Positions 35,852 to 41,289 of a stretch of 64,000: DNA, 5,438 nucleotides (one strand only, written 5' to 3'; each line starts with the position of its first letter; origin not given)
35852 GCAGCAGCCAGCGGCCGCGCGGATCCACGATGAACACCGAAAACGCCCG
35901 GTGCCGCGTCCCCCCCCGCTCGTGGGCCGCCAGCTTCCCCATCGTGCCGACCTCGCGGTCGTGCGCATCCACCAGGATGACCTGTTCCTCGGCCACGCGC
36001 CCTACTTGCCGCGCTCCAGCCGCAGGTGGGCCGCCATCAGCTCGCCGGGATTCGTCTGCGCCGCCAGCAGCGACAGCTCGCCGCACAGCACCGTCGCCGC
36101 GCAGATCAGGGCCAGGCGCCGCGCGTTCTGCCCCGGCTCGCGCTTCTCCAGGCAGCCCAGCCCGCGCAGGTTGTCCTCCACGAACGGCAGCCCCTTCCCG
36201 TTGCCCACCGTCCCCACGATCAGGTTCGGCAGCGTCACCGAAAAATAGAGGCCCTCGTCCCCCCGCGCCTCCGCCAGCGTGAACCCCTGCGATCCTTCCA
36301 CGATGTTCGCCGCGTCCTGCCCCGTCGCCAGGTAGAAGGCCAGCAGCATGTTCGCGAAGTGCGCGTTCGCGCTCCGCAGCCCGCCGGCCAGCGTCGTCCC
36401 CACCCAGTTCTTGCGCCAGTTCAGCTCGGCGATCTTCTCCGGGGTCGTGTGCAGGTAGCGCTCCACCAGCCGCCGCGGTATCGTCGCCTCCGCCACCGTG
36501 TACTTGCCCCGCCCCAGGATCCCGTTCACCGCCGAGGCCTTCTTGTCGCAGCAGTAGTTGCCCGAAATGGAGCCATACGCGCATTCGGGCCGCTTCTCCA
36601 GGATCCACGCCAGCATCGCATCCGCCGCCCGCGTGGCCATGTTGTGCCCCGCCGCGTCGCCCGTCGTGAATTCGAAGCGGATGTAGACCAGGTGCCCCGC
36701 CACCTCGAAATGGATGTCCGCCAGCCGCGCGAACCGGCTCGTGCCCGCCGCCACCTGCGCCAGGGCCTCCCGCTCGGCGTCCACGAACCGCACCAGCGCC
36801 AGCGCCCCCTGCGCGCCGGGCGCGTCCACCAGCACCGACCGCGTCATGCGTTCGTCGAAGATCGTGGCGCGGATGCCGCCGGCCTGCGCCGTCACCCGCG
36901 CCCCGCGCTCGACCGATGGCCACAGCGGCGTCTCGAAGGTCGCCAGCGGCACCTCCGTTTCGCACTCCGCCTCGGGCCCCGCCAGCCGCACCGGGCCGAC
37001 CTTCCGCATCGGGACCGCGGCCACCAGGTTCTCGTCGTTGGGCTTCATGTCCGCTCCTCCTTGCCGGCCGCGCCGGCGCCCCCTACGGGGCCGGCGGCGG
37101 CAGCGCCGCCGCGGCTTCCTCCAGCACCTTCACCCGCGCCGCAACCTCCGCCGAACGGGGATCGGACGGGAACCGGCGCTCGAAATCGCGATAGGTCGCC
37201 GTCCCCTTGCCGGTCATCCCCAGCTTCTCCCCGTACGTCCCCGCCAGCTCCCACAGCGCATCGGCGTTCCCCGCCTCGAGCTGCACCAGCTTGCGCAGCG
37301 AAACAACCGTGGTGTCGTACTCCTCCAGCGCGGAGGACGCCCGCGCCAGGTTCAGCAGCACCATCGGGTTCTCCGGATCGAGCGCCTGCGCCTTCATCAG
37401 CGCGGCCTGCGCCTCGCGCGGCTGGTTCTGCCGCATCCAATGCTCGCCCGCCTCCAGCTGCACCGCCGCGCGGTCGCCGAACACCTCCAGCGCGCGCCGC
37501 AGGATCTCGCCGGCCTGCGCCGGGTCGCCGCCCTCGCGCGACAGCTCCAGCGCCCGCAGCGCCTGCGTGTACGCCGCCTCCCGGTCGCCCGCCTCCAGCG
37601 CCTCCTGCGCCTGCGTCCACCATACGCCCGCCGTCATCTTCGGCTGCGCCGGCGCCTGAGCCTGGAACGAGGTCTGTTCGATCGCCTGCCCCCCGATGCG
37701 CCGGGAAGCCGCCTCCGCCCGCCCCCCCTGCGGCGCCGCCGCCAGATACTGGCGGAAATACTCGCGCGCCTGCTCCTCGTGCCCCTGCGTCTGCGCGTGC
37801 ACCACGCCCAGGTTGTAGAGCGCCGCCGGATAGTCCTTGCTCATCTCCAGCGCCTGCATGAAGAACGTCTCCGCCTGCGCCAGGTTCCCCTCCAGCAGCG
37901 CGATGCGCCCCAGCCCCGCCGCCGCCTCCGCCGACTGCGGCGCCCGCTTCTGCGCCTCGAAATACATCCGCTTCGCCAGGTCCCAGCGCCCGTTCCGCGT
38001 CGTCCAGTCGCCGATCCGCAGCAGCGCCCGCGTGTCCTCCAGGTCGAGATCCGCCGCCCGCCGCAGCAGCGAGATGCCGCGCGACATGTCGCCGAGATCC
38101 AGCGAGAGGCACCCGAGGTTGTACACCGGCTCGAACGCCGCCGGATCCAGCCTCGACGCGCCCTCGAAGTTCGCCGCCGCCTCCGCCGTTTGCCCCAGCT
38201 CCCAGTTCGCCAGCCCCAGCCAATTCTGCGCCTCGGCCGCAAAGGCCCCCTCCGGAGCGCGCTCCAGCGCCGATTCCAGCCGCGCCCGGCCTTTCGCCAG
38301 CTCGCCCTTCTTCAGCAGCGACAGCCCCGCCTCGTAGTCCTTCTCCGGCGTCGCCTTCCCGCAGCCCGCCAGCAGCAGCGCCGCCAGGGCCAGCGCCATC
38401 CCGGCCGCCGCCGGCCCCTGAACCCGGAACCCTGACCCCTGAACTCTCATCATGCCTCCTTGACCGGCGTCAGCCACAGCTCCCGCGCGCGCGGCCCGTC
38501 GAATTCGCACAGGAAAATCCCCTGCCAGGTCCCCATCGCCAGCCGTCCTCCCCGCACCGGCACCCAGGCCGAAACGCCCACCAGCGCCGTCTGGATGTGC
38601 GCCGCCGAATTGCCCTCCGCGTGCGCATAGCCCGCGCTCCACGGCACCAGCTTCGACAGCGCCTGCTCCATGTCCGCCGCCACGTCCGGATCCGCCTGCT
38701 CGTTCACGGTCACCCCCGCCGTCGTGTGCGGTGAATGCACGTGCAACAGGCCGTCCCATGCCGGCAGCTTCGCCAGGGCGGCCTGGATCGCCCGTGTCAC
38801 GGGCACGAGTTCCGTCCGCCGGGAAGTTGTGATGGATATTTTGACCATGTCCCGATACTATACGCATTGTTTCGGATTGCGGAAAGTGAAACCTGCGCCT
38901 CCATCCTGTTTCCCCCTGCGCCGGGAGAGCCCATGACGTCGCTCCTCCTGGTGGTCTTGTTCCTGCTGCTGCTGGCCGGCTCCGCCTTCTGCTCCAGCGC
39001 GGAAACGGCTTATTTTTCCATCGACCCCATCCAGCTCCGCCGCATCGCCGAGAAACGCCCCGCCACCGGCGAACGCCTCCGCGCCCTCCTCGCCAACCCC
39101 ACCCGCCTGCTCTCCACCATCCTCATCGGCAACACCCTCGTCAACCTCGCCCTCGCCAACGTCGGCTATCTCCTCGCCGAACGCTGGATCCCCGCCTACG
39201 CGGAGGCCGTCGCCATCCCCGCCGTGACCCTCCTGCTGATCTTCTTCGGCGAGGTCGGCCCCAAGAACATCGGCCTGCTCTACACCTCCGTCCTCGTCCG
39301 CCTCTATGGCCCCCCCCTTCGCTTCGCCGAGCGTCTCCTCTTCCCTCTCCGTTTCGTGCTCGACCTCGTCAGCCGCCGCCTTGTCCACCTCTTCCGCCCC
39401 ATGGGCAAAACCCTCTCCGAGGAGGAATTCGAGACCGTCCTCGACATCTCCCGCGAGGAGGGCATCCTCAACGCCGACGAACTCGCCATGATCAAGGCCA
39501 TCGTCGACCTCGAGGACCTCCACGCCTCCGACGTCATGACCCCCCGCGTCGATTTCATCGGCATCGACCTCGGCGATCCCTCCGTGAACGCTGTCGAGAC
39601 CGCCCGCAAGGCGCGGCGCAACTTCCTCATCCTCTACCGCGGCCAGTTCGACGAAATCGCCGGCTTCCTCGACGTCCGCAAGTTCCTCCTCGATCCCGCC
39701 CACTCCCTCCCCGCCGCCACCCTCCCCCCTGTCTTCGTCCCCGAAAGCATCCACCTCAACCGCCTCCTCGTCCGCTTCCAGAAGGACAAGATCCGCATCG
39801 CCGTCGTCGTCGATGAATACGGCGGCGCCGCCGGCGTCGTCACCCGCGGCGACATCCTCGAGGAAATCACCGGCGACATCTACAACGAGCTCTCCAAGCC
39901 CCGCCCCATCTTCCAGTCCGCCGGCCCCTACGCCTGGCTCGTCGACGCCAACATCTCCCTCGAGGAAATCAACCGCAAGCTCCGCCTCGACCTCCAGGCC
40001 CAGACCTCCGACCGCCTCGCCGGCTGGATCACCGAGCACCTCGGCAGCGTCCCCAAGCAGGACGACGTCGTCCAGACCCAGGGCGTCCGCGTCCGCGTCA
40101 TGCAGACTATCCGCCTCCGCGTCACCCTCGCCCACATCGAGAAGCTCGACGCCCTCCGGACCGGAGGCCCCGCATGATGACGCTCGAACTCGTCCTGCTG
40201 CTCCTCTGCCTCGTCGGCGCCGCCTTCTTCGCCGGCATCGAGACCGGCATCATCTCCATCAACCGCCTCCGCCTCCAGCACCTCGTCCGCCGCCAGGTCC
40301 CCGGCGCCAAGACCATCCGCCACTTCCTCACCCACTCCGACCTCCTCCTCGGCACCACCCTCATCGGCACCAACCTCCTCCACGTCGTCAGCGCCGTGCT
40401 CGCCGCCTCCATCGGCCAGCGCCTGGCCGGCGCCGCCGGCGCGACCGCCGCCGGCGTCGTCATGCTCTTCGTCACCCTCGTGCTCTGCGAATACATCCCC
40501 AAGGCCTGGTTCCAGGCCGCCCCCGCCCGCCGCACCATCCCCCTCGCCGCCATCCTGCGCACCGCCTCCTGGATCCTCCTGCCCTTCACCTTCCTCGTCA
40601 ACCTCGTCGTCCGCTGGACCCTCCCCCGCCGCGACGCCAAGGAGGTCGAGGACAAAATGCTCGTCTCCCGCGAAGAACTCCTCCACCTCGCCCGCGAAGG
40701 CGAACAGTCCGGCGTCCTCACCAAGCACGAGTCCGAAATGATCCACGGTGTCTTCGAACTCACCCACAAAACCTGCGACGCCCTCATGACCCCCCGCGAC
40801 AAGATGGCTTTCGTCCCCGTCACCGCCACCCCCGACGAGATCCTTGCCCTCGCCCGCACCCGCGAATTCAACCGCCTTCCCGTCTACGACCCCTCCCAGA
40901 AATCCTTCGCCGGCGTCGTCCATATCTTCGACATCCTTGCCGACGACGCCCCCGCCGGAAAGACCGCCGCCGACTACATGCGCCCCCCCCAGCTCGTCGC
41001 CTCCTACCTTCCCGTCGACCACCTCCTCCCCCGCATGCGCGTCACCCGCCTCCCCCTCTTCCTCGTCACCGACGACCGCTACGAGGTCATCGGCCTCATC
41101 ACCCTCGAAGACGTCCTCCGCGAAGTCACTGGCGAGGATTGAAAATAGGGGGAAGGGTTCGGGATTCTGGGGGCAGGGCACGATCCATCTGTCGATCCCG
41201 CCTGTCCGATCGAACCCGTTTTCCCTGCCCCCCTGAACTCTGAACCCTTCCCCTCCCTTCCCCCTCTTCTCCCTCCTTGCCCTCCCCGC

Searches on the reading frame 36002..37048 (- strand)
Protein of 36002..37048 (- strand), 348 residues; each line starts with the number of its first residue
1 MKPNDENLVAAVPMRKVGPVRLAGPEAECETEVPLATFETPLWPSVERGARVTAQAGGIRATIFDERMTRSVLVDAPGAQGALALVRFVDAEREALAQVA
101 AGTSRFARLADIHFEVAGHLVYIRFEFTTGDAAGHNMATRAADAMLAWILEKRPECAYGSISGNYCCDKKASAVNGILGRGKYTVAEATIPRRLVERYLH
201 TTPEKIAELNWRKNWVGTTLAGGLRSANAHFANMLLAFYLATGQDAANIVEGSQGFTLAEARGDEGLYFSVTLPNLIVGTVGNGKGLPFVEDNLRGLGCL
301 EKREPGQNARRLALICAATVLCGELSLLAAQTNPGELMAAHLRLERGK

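Call 55: search_protein_families(library=pfam, proteins=[window:36002-37048:-], max_evalue=0.0001)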
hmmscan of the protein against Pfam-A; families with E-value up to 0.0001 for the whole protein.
window:36002-37048:- (348 aa): 1 family
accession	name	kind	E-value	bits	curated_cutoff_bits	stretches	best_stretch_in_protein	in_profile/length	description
PF00368.23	HMG-CoA_red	-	4.7e-85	286.2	27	1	9-346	38-368/368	Hydroxymethylglutaryl-coenzyme A reductase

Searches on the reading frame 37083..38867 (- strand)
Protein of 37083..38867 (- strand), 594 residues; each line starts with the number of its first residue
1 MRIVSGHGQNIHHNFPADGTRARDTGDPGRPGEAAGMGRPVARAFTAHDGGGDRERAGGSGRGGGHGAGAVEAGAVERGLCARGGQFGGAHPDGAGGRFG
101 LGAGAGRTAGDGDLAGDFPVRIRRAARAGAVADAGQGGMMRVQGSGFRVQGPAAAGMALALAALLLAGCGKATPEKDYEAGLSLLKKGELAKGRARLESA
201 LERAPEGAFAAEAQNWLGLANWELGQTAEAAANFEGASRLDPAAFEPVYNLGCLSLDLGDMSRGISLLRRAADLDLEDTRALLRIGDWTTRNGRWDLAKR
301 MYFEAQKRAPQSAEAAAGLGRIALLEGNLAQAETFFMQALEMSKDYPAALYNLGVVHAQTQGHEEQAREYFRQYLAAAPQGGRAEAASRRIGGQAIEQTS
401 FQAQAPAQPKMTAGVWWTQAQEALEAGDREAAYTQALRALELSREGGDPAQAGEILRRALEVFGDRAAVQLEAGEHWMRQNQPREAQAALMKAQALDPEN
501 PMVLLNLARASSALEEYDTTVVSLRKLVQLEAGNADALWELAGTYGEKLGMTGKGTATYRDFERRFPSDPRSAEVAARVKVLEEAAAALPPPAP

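Call 55: search_protein_families(library=pfam, proteins=[window:37083-38867:-], max_evalue=0.0001)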
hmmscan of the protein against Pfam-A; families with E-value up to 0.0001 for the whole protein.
window:37083-38867:- (594 aa): 12 families
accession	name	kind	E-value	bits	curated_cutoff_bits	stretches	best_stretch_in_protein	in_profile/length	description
PF13181.12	TPR_8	-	3.8e-19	67.6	25.7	0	314-345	2-33/34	Tetratricopeptide repeat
PF14559.12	TPR_19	-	3.5e-17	62.9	25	2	323-386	1-63/68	Tetratricopeptide repeat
PF13432.12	TPR_16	-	2e-15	57.3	32.7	2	178-243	1-63/65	Tetratricopeptide repeat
PF07719.23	TPR_2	-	7.4e-15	54.2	27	0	211-243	1-33/34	Tetratricopeptide repeat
PF13428.12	TPR_14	-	1.8e-14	53.2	23.5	0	479-510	13-44/44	Tetratricopeptide repeat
PF13414.12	TPR_11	-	2.9e-13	49.7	26.8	0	326-360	7-41/42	TPR repeat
PF13424.12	TPR_12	-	7e-13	49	30.1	1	280-344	4-76/77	Tetratricopeptide repeat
PF13174.12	TPR_6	-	2.3e-12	47.1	26.3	0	349-380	2-32/33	Tetratricopeptide repeat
PF13431.12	TPR_17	-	2.4e-09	37.2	24.4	0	335-368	1-33/34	Tetratricopeptide repeat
PF00515.34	TPR_1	-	1.8e-07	31.1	27.8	0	314-345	2-33/34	Tetratricopeptide repeat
PF23914.1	TPR_CcmH_CycH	-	2.8e-07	30.9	42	0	473-545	56-131/158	Cytochrome c-type biogenesis protein H TPR domain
PF13176.12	TPR_7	-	4.9e-05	23.6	27.9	0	349-382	1-33/36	Tetratricopeptide repeat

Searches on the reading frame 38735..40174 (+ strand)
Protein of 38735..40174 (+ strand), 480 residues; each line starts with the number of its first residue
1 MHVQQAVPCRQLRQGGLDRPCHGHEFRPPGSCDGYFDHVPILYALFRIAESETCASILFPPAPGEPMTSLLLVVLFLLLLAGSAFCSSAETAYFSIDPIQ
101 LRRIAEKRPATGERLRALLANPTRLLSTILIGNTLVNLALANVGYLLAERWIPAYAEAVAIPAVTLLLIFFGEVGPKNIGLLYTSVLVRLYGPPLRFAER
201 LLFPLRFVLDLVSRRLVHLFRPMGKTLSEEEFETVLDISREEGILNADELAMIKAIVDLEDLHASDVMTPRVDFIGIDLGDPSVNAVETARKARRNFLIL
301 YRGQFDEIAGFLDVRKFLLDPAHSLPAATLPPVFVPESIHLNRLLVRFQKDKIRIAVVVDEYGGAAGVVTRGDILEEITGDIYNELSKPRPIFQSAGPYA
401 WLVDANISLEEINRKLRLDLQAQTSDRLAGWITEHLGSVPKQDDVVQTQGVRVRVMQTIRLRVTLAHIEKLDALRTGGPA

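Call 55: search_protein_families(library=pfam, proteins=[window:38735-40174:+], max_evalue=0.0001)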
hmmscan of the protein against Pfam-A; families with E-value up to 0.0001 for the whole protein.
window:38735-40174:+ (480 aa): 3 families
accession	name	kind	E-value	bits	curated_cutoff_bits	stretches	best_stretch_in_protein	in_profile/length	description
PF01595.25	CNNM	-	3.4e-41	141.3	28.4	1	75-249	2-181/181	Cyclin M transmembrane N-terminal domain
PF03471.22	CorC_HlyC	-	1.8e-13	50.7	27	1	398-471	5-80/81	Transporter associated domain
PF00571.33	CBS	-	2.2e-08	34.7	24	1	331-379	8-56/57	CBS domain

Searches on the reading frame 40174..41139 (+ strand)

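Call 55: search_protein_families(library=pfam, proteins=[window:40174-41139:+], max_evalue=0.0001)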
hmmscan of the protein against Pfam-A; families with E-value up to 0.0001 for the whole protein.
window:40174-41139:+ (322 aa): 2 families
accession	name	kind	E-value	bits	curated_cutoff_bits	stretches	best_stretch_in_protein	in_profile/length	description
PF01595.25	CNNM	-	6.7e-35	120.8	28.4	1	8-185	2-180/181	Cyclin M transmembrane N-terminal domain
PF00571.33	CBS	-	5.9e-12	46.2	24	1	266-318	2-55/57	CBS domain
